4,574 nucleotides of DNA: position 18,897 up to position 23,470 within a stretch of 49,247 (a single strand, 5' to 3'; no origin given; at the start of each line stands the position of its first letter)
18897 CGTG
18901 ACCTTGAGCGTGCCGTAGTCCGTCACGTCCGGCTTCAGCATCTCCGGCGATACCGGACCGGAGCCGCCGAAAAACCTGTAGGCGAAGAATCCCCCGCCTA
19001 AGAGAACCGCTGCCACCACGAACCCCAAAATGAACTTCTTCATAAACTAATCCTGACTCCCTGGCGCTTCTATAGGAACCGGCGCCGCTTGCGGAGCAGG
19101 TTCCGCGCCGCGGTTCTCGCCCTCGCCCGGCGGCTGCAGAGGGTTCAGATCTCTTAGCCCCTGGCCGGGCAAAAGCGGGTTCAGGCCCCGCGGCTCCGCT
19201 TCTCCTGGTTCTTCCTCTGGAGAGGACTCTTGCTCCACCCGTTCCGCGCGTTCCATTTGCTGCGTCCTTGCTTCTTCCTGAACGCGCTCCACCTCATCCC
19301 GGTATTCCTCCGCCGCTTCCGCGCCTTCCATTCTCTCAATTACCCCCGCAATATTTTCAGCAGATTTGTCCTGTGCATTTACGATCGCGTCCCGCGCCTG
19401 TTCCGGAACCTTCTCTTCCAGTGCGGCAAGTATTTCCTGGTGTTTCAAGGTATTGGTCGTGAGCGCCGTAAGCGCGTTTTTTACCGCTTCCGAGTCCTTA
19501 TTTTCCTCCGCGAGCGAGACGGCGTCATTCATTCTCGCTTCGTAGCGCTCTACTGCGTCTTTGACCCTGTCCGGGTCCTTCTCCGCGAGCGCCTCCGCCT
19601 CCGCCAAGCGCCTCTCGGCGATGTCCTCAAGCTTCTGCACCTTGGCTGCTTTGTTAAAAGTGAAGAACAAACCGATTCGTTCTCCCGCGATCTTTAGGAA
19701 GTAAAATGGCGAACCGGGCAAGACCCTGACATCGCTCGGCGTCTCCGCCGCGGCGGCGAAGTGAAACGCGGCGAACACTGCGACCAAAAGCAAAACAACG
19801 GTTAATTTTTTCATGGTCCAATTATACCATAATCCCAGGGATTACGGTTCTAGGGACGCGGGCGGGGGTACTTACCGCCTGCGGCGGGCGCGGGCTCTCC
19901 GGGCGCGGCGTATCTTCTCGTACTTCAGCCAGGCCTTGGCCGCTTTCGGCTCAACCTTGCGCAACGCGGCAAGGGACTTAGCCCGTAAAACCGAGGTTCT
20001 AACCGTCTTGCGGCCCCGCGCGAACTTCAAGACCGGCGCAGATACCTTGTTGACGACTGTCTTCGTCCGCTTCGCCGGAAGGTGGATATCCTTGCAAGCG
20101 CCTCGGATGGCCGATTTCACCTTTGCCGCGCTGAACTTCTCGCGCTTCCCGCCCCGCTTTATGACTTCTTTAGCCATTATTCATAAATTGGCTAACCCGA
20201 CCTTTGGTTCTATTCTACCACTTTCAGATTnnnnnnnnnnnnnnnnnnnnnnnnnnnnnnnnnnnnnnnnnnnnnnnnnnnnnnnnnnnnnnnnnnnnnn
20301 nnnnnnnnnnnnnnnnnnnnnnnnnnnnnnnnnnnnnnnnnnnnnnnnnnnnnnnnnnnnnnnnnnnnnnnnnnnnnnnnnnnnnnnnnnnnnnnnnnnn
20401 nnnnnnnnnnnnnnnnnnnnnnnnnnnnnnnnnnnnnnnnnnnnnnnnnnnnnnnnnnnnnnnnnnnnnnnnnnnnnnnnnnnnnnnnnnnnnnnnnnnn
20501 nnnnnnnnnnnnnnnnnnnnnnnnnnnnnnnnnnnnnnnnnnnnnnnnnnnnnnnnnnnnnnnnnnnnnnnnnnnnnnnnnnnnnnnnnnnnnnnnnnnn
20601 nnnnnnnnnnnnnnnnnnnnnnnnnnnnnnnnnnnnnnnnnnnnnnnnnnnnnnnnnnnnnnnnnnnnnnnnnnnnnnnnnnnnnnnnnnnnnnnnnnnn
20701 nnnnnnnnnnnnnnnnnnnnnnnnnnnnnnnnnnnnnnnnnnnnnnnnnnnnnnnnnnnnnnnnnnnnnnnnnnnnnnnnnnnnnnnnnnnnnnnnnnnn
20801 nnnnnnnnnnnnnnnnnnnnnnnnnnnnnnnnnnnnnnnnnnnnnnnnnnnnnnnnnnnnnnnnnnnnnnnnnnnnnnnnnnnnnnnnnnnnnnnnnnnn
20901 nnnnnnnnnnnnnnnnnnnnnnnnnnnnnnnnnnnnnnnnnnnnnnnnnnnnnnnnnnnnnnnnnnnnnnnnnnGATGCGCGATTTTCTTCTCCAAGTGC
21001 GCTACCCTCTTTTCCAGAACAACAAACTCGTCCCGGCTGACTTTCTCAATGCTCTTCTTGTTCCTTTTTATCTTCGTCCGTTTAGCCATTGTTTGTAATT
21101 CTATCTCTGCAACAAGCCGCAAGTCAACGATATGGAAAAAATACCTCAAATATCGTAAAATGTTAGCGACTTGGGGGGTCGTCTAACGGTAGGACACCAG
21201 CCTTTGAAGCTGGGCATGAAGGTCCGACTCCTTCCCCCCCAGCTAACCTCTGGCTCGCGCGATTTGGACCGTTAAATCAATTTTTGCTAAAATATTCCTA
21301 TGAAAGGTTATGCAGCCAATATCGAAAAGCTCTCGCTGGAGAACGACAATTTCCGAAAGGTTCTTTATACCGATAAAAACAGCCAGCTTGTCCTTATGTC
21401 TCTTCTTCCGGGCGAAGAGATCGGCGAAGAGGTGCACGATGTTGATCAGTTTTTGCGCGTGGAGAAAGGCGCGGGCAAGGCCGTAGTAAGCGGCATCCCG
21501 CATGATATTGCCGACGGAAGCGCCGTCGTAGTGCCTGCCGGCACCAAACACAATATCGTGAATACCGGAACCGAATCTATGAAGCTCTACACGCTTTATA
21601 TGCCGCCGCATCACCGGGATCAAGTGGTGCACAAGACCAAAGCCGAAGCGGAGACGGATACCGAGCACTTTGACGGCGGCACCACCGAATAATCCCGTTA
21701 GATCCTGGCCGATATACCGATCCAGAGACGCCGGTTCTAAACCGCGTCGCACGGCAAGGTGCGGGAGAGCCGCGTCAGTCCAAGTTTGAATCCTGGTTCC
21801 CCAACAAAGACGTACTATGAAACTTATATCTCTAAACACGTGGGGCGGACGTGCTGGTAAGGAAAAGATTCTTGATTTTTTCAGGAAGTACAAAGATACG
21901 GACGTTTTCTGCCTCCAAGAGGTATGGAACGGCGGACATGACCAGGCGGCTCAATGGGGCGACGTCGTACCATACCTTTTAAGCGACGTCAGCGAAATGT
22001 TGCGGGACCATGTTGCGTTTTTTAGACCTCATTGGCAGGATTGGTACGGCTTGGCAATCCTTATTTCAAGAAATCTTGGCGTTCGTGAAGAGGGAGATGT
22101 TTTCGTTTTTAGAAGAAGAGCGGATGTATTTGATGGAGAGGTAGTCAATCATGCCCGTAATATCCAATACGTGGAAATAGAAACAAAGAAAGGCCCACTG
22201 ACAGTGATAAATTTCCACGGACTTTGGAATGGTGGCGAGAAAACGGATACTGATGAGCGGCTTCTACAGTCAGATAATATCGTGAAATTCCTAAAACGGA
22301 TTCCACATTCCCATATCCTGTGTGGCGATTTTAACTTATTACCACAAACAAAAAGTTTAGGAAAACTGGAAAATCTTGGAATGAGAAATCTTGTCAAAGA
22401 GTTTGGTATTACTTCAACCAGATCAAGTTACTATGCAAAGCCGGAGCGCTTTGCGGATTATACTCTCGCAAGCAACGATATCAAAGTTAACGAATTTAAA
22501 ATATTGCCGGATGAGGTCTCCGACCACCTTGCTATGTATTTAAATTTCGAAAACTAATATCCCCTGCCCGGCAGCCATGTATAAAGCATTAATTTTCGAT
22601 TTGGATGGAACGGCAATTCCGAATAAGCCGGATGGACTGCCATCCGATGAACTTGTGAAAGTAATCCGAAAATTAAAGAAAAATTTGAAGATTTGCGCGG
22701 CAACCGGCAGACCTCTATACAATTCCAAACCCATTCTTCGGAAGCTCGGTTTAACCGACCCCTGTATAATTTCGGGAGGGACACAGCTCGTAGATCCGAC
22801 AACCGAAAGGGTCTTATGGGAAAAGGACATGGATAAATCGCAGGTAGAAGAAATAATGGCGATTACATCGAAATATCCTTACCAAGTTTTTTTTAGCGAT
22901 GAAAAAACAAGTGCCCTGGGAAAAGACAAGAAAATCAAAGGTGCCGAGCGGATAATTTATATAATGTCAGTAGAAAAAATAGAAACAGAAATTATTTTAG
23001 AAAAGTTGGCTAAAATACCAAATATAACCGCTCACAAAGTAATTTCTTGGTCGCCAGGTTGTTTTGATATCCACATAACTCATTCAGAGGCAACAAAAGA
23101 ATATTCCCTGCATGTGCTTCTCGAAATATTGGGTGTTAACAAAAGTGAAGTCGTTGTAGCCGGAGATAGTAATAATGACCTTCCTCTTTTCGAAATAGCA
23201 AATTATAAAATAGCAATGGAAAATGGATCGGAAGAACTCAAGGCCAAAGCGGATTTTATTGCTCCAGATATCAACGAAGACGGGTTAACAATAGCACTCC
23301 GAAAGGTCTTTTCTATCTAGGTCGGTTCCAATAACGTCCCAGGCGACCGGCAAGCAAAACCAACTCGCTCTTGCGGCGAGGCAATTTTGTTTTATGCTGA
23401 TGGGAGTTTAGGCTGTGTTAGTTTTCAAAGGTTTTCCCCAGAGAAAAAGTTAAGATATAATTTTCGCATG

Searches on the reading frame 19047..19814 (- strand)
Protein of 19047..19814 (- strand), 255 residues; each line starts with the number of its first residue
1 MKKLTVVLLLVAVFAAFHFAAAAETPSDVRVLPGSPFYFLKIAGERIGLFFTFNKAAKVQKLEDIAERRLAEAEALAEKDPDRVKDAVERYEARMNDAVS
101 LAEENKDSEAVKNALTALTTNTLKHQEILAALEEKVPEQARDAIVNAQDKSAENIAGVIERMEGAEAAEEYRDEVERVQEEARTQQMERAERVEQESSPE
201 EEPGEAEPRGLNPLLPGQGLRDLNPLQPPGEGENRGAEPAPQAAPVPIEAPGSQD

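Call 80: search_protein_families(library=pfam, proteins=[window:19047-19814:-], max_evalue=0.001)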
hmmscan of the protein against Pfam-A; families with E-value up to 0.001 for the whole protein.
window:19047-19814:- (255 aa): 1 family
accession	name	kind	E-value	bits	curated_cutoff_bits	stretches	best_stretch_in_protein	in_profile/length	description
PF18915.5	DUF5667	-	5.3e-22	78.5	27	1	31-139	2-99/99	Domain of unknown function (DUF5667)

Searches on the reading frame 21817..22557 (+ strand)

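Call 80: search_protein_families(library=pfam, proteins=[window:21817-22557:+], max_evalue=0.001)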
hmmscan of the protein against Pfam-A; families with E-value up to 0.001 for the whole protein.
window:21817-22557:+ (246 aa): 1 family
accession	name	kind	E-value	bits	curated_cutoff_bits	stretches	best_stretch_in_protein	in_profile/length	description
PF03372.29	Exo_endo_phos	-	3.1e-16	60.2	24.5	1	4-237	1-225/225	Endonuclease/Exonuclease/phosphatase family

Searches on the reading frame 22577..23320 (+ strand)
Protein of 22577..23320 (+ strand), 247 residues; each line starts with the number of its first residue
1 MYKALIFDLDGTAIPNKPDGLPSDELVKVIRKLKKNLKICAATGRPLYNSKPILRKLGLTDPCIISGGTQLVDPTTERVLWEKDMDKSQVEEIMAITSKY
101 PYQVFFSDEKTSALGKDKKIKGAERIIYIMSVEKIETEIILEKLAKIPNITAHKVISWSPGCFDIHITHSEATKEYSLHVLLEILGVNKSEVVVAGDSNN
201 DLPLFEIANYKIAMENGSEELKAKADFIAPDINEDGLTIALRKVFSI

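Call 80: search_protein_families(library=pfam, proteins=[window:22577-23320:+], max_evalue=0.001)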
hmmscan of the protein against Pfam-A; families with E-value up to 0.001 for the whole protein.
window:22577-23320:+ (247 aa): 3 families
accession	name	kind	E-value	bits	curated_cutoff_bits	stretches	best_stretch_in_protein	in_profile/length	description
PF08282.18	Hydrolase_3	-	1.4e-40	140.1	20.9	2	125-240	144-254/255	haloacid dehalogenase-like hydrolase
PF05116.19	S6PP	-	1.3e-13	51.6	20.3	1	4-221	4-213/247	Sucrose-6F-phosphate phosphohydrolase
PF00702.32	Hydrolase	-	3.4e-09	37.8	26.4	0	164-205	142-187/191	haloacid dehalogenase-like hydrolase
